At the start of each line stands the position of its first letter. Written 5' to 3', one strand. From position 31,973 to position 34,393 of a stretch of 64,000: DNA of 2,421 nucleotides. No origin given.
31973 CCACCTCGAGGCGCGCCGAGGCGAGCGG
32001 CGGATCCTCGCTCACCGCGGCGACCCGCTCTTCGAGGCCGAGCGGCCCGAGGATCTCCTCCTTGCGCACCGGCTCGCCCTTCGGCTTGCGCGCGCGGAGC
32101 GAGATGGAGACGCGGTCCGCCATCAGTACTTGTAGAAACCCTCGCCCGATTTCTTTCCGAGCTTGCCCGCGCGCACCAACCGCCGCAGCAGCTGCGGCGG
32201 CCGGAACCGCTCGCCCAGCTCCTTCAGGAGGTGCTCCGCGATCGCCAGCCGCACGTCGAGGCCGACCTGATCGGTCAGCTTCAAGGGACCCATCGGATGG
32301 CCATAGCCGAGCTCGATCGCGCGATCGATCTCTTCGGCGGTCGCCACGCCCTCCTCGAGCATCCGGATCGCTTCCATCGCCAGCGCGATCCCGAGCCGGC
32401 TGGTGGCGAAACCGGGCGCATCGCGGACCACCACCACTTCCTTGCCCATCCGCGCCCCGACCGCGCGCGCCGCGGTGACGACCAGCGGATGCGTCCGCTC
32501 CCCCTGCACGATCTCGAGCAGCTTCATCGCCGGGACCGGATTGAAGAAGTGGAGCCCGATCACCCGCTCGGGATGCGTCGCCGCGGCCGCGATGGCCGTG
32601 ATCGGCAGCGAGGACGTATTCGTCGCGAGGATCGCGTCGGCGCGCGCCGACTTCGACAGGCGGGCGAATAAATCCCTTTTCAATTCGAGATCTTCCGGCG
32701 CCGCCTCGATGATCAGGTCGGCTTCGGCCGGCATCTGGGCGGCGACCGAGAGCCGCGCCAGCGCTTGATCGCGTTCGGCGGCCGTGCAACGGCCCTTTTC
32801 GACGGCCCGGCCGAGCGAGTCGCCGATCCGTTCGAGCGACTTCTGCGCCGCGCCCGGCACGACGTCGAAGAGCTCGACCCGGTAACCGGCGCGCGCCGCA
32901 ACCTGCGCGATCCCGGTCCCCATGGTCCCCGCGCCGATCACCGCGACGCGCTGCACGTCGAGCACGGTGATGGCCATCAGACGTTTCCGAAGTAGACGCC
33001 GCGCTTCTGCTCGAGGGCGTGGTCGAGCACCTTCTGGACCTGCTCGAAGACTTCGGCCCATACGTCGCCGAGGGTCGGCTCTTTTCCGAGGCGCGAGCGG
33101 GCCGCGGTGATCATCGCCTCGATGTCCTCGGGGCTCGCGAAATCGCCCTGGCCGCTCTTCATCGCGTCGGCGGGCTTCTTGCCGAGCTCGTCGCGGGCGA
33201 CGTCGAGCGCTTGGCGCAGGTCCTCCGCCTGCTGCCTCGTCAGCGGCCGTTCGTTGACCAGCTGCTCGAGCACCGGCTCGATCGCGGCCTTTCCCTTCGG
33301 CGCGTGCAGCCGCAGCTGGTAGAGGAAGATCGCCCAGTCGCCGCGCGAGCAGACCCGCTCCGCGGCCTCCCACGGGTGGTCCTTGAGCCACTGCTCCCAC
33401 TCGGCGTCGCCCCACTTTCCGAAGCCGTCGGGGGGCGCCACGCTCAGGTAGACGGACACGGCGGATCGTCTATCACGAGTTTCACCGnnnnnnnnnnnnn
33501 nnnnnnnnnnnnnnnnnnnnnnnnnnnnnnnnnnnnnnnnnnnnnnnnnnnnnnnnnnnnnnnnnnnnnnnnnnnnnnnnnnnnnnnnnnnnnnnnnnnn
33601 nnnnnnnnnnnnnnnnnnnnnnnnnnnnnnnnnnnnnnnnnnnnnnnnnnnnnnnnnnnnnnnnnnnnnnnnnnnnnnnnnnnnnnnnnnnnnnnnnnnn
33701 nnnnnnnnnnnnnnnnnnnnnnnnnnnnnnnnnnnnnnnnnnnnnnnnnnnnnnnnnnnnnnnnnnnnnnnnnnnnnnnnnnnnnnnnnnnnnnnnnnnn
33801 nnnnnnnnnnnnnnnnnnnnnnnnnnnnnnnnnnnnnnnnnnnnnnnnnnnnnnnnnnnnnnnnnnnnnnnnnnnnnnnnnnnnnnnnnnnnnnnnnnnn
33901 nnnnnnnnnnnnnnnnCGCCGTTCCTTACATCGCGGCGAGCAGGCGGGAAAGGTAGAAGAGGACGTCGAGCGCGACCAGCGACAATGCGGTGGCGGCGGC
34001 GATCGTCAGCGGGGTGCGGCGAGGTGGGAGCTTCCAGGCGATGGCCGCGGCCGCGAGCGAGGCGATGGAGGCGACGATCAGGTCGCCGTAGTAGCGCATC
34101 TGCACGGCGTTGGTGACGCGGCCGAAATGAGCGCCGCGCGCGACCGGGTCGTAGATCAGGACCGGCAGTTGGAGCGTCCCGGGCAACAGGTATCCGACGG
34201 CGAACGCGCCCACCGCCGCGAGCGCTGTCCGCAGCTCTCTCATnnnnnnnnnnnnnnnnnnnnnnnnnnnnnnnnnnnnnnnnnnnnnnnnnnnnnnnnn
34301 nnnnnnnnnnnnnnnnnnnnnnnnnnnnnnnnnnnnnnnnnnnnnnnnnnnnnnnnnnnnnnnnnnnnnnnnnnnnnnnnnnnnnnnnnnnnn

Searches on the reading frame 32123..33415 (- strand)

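Call 47: search_protein_families(library=pfam, proteins=[window:32123-33415:-], max_evalue=1)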
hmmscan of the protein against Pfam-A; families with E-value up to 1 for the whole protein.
window:32123-33415:- (430 aa): 16 families
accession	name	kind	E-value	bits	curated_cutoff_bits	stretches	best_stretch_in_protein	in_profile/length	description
PF02737.24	3HCDH_N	-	1.2e-61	208.2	22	1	157-332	2-179/180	3-hydroxyacyl-CoA dehydrogenase, NAD binding domain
PF00725.27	3HCDH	-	9.3e-33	113.1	22.1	1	335-430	1-97/97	3-hydroxyacyl-CoA dehydrogenase, C-terminal domain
PF03446.21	NAD_binding_2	-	1.5e-05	25.5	21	1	156-219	1-43/161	NAD binding domain of 6-phosphogluconate dehydrogenase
PF01262.27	AlaDh_PNT_C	-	0.00047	20.1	23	1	154-200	28-74/214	Alanine dehydrogenase/PNT, C-terminal domain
PF07992.20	Pyr_redox_2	-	0.0012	18.7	26.1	1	146-203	140-191/291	Pyridine nucleotide-disulphide oxidoreductase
PF01210.29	NAD_Gly3P_dh_N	-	0.0071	16.8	23.1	1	157-187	2-32/158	NAD-dependent glycerol-3-phosphate dehydrogenase N-terminus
PF03807.23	F420_oxidored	-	0.0094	17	21.6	1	156-214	1-58/94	NADP oxidoreductase coenzyme F420-dependent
PF02826.25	2-Hacid_dh_C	-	0.024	14.5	25.1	1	144-191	26-73/178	D-isomer specific 2-hydroxyacid dehydrogenase, NAD binding domain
PF00106.31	adh_short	-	0.028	14.4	26.6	1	157-270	3-112/195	short chain dehydrogenase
PF00070.33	Pyr_redox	-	0.038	15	22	1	156-184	1-29/82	Pyridine nucleotide-disulphide oxidoreductase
PF13450.12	NAD_binding_8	-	0.047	14.4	21.9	1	159-184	1-26/68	NAD(P)-binding Rossmann-like domain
PF03435.24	Sacchrp_dh_NADP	-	0.073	13.8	25.1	1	157-241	1-78/129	Saccharopine dehydrogenase NADP binding domain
PF13478.12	XdhC_C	-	0.09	13.7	29.7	1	157-206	1-35/125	XdhC Rossmann domain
PF01134.28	GIDA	-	0.095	12.2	22.1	1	157-192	2-30/391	Glucose inhibited division protein A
PF00899.27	ThiF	-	0.18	11.4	28.1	1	153-178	19-44/238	ThiF family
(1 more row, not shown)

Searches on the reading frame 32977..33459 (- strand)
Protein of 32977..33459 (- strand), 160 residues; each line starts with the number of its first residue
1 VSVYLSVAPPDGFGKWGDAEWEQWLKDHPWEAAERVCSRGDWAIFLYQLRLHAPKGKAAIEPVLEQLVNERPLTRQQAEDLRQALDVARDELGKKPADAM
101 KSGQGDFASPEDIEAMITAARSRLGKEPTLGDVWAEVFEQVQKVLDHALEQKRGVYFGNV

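Call 47: search_protein_families(library=pfam, proteins=[window:32977-33459:-], max_evalue=1)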
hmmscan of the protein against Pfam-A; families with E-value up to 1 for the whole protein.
window:32977-33459:- (160 aa): 3 families
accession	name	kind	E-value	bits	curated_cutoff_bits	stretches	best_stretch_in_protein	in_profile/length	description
PF04877.17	Harpin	-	0.079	13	25.1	1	69-125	194-250/311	HrpZ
PF13006.12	Nterm_IS4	-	0.22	12.2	25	0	114-128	75-89/95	Insertion element 4 transposase N-terminal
PF19979.4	DUF6415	-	0.94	10.7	27.5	0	62-100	36-74/95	Family of unknown function (DUF6415)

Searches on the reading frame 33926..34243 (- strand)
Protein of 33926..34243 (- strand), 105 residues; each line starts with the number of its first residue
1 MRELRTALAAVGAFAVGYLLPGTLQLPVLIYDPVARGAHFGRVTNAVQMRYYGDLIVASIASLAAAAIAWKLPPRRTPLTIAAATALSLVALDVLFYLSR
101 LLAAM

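Call 70: search_protein_families(library=ncbifam, proteins=[window:33926-34243:-], max_evalue=10)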
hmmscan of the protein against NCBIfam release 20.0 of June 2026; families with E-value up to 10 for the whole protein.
window:33926-34243:- (105 aa): 0 families
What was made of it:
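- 33926..34243 (-): 105-aa three-TM protein ('m105'), a member of the '133-aa' family found next to the system in the distant Myxococcota clade. Its ATG overlaps the d144 TGA as ATGA. No NCBIfam family (call 70).
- Closest known: MYXO-CTERM. Different: There is no HMM match (call 70).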
